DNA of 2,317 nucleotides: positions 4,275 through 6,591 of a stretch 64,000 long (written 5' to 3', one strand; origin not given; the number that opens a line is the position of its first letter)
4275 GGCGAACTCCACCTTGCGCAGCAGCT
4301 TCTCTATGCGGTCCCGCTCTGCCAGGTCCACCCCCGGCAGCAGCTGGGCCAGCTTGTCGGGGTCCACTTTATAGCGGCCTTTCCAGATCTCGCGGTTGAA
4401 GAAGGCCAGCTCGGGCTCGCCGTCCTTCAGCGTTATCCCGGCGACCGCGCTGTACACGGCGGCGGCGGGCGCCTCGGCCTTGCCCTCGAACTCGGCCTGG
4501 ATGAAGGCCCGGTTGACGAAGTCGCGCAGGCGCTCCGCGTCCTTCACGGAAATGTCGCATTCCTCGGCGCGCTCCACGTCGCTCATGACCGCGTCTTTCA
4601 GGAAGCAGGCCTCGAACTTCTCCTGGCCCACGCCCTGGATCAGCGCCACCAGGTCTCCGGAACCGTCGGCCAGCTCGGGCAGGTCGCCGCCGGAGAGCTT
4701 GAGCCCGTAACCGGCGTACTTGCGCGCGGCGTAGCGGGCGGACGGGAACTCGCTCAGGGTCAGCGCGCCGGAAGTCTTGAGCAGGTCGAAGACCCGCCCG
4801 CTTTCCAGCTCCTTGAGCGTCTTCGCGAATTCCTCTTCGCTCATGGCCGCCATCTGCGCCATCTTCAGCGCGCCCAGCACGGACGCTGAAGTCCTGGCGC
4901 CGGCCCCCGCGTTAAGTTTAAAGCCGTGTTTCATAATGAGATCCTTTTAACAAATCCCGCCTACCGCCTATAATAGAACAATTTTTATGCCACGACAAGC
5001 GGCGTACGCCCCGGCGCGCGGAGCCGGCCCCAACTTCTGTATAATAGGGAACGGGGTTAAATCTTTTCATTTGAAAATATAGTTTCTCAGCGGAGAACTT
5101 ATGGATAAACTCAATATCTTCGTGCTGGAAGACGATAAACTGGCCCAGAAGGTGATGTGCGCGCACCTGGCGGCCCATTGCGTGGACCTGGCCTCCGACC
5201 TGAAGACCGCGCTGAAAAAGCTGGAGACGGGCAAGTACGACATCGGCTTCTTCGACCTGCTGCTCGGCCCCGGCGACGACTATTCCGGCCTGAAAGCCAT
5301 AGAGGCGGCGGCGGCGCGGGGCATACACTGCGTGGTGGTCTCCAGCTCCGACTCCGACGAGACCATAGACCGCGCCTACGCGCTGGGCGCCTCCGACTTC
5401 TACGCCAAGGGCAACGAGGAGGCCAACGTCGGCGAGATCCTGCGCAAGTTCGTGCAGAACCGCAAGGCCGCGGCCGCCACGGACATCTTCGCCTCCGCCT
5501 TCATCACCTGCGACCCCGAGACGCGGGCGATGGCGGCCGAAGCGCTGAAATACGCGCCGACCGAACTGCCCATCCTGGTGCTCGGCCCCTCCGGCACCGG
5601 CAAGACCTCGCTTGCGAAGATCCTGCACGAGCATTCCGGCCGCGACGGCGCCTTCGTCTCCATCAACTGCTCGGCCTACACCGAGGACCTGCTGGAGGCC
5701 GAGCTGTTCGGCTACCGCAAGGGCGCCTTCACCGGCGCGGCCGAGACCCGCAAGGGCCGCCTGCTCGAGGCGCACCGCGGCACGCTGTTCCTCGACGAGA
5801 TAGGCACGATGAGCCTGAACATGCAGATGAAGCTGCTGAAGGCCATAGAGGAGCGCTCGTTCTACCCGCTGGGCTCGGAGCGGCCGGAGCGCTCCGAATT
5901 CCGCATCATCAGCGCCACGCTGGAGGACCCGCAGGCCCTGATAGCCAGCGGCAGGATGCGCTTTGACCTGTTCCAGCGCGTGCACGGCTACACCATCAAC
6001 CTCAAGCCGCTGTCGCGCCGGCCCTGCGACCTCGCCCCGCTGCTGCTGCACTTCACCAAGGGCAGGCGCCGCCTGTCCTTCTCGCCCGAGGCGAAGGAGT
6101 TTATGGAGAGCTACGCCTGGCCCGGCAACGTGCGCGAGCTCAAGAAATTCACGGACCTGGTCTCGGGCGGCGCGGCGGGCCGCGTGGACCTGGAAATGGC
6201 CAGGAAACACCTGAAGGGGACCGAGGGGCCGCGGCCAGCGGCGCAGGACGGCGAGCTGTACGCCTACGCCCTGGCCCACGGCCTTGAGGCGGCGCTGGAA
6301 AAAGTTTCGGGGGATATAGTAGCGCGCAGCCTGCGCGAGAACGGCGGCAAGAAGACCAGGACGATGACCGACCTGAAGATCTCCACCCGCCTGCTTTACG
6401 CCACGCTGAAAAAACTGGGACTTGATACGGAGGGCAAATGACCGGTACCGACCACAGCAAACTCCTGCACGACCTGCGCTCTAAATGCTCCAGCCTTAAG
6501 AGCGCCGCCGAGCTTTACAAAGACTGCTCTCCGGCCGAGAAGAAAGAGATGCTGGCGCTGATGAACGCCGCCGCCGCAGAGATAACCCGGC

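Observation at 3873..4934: Short RpoN-family protein with Gln-poor, Ala/Gly-rich region I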

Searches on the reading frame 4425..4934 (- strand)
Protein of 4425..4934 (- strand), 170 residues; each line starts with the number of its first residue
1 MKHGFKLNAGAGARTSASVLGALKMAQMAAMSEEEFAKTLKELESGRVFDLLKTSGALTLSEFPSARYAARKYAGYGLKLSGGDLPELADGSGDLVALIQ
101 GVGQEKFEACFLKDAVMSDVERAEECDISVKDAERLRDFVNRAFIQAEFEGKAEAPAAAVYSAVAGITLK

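Call 71: predict_structure(alignment_id=A5)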
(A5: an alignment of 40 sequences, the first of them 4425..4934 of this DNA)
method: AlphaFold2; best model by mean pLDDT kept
length: 170 residues; sequences in the alignment: 40
mean_pLDDT: 79.7   pTM: 0.48
mean pLDDT of the five models: 79.7, 77.8, 77.2, 77.0, 76.8
residues with pLDDT >= 90: 70; 70-90: 52; 50-70: 33; < 50: 15
segments of 3 or more residues with pLDDT < 50: 73-82
pLDDT, mean of each block of 10 residues (from residue 1): 55 68 88 89 93 90 58 45 66 92 96 92 98 96 83 67 78
secondary structure, 60 per line:
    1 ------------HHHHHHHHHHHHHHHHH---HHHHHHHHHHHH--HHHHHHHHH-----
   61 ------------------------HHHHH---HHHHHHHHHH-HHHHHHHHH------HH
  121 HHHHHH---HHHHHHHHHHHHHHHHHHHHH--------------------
elements in order: H13-29 H33-44 H47-55 H85-89 H93-102 H104-112 H119-126 H130-150
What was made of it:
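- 4770..4934 (-): Residues 1-55: divergent, Gln-poor region I (activator-interacting region). AF2 predicts three helices with pLDDT 88-93 (call 71).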

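Call 74: fold_search(model_id=the predicted structure, library=pdb)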
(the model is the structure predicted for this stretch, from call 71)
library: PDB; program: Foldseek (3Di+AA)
matches with E <= 10: 129; with E <= 0.001: 0
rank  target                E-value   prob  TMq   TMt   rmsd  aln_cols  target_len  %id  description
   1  8hkc_E                2.8e-01  0.35  0.22  0.15  16.0       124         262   16  Cryo-EM structure of E. coli RNAP sigma32 complex (released 2023-05-31)
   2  6inw_A                1.7e+00  0.16  0.19  0.09  14.5       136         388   11  A Pericyclic Reaction enzyme (released 2019-07-03)
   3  9dvs_G                1.9e+00  0.20  0.20  0.16  10.3        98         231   21  CryoEM structure of Syn7942 RNAP-SigA holoenzyme (released 2025-10-15)
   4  6jcy_F                2.1e+00  0.10  0.20  0.20  18.4       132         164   14  Mycobacterium tuberculosis RNA polymerase transcription initiation open complex with a chimeric ECF sigma factor sigH/ (released 2019-05-29)
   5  6iv7_A                2.2e+00  0.28  0.25  0.12  13.5       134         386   11  The crystal structure of a SAM-dependent enzyme from aspergillus flavus (released 2019-02-06)
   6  3f72_E                2.6e+00  0.16  0.20  0.33  12.3        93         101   11  Crystal Structure of the Staphylococcus aureus pI258 CadC Metal Binding Site 2 Mutant (released 2009-04-07)
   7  5uxx_A                2.6e+00  0.13  0.24  0.25  12.4       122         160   13  Co-crystal structure of the sigma factor RpoE in complex with the anti-sigma factor NepR from Bartonella quintana (released 2018-02-28)
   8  5gaf_i                2.7e+00  0.25  0.23  0.12   5.2        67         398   18  RNC in complex with SRP (released 2016-02-03)
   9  4ooi_B                2.9e+00  0.25  0.20  0.33   7.2        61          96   20  Reduced HlyU from Vibrio cholerae N16961 (released 2014-12-31)
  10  4omz_A                3.0e+00  0.20  0.19  0.31   6.8        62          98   11  Crystal Structure of NolR from Sinorhizobium fredii (released 2014-04-16)
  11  9dvu_G                3.0e+00  0.14  0.20  0.12  10.3        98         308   21  CryoEM structure of RpaA bound to PkaiBC DNA and Syn7942 RNAP-SigA holoenzyme (released 2025-10-15)
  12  2pk9_D                3.0e+00  0.06  0.20  0.16  18.1       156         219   13  Structure of the Pho85-Pho80 CDK-cyclin Complex of the Phosphate-responsive Signal Transduction Pathway (released 2007-12-11)
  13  2pmi_D                3.0e+00  0.06  0.20  0.16  17.1       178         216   12  Structure of the Pho85-Pho80 CDK-cyclin Complex of the Phosphate-responsive Signal Transduction Pathway with Bound ATP (released 2007-12-11)
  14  8bij_A                3.2e+00  0.33  0.24  0.14   4.8        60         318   22  O-Methyltransferase Plu4894 (mutant I88M, W91L, C97Y, S142L, G146V, Y258M, L270F, S309Y) in complex with SAH (released 2023-03-08)
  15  8gzi                  3.2e+00  0.18  0.25  0.13  10.0       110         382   20  Crystal Structure of ApiI in complex with SAH (released 2023-09-27)
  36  2k9l_MODEL_1_A        5.0e+00  0.16  0.18  0.36   8.3        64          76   19  Structure of the Core Binding Domain of sigma54 (released 2009-05-26)
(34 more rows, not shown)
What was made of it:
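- Tried and rejected: The weak top hits were sigma-70-family factors and winged-helix proteins, and the sigma-54 CBD 2k9l ranked 36th (call 74).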

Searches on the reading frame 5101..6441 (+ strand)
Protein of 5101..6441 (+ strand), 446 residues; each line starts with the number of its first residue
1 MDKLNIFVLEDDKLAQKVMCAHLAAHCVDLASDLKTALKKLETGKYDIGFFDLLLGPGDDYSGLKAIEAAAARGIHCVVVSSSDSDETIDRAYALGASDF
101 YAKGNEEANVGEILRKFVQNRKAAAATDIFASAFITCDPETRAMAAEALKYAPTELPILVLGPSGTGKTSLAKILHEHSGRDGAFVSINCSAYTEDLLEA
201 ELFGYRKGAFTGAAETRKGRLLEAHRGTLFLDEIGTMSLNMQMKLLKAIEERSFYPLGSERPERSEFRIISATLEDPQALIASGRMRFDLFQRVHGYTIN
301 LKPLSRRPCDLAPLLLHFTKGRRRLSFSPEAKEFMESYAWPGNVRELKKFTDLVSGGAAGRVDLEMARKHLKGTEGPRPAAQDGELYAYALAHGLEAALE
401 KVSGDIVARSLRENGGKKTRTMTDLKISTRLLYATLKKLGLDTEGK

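Call 3: search_protein_families(library=pfam, proteins=[window:5101-6441:+], max_evalue=1)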
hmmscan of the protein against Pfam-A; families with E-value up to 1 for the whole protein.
window:5101-6441:+ (446 aa): 28 families (the best 25 are shown)
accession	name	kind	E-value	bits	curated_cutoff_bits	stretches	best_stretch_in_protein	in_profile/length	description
PF00158.32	Sigma54_activat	-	2e-54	184.2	20.2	1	137-299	4-167/168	Sigma-54 interaction domain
PF14532.12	Sigma54_activ_2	-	1.8e-13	51.4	25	1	152-304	18-138/138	Sigma-54 interaction domain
PF07728.20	AAA_5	-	5.1e-10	39.9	22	1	158-277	2-125/139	AAA domain (dynein-related subfamily)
PF00004.35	AAA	-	9.3e-09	36.3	21.2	1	158-292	1-127/131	ATPase family associated with various cellular activities (AAA)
PF25601.1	AAA_lid_14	-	2.6e-08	34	27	1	308-350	4-52/87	AAA+ ATPase lid domain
PF00072.30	Response_reg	-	4e-08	33.8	30.2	1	6-109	1-105/111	Response regulator receiver domain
PF13191.12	AAA_16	-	1.4e-06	29.4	32.6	1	156-209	25-85/167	AAA ATPase domain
PF01078.27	Mg_chelatase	-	1.7e-05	24.8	20.3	1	212-252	93-133/207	Magnesium chelatase, subunit ChlI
PF07724.20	AAA_2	-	2.6e-05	24.7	27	1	158-251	6-101/166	AAA domain (Cdc48 subfamily)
PF13238.12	AAA_18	-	0.00015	22.7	29.4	1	158-200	1-40/128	AAA domain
PF13245.12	AAA_19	-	0.00071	20.2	25.1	1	147-251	3-116/134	AAA domain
PF00493.29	MCM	-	0.00096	18.8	23.3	1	155-252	57-148/224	MCM P-loop domain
PF13401.12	AAA_22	-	0.0012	19.6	27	1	156-209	6-62/130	AAA domain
PF12775.13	AAA_7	-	0.0015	18.6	25.8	1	151-195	29-74/181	P-loop containing dynein motor region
PF00107.32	ADH_zinc_N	-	0.0046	17.3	31.8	1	63-131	3-67/129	Zinc-binding dehydrogenase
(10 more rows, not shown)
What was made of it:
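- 5101..6441 (+): Divergently transcribed enhancer-binding protein (REC + sigma-54-interaction AAA+ domain with GAFTGA). Pfam Sigma54_activat 184 bits and Response_reg (call 3).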

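Call 4: search_protein_families(library=ncbifam, proteins=[window:5101-6441:+], max_evalue=1)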
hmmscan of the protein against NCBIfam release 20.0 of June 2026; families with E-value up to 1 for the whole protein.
window:5101-6441:+ (446 aa): 73 families (the best 25 are shown)
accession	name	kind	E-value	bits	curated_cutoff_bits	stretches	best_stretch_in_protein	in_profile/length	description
NF038308.1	RNA_repair_RtcR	equivalog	1.3e-69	235.4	650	1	121-379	169-444/530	RNA repair transcriptional activator RtcR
TIGR02915.1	PEP_resp_reg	equivalog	5.9e-64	216.6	502.6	1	7-441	2-444/445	PEP-CTERM-box response regulator transcription factor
NF041552.1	TF_PrdR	equivalog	3.6e-62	210.5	795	1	144-438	279-575/577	sigma-54 dependent transcriptional regulator PrdR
NF003451.0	PRK05022.1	equivalog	2.8e-61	207.8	476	1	129-442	187-511/512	nitric oxide reductase transcriptional regulator NorR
NF008469.0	PRK11361.1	equivalog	4.7e-60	203.6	714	1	5-442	6-457/461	acetoacetate metabolism transcriptional regulator AtoC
TIGR01817.1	nifA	equivalog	2.3e-58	198.3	528.85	1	126-348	190-418/534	nif-specific transcriptional activator NifA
TIGR02329.1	propionate_PrpR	equivalog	6.1e-58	196.7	499.2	1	69-437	158-525/526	propionate catabolism operon regulatory protein PrpR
TIGR01818.1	ntrC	equivalog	1.1e-57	195.8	558.6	1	6-371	1-381/463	nitrogen regulation protein NR(I)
NF007689.0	PRK10365.1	equivalog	2.1e-55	188.3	760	1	2-436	4-439/441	sigma-54-dependent response regulator transcription factor ZraR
TIGR02974.1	phageshock_pspF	equivalog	5.5e-53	180.3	443.55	1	147-350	14-225/336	phage shock protein operon transcriptional activator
NF011953.0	PRK15424.1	equivalog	4.7e-51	174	703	1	127-406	214-513/538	propionate catabolism operon regulatory protein PrpR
NF050807.1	TransRegFlbDCaul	equivalog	5.6e-51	173.8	750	1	131-438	117-437/454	sigma-54-dependent transcriptional regulator FlbD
NF041946.1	LuxO_transreg_Vib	equivalog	6.2e-50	170.3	800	1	28-376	23-385/463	quorum-sensing sigma-54 dependent transcriptional regulator LuxO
NF011695.0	PRK15115.1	equivalog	2e-49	168.5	763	1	6-349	9-359/445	two-component system response regulator GlrR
NF008176.1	PRK10923.1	equivalog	3.1e-47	161.2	620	1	1-408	1-423/469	nitrogen regulation protein NR(I)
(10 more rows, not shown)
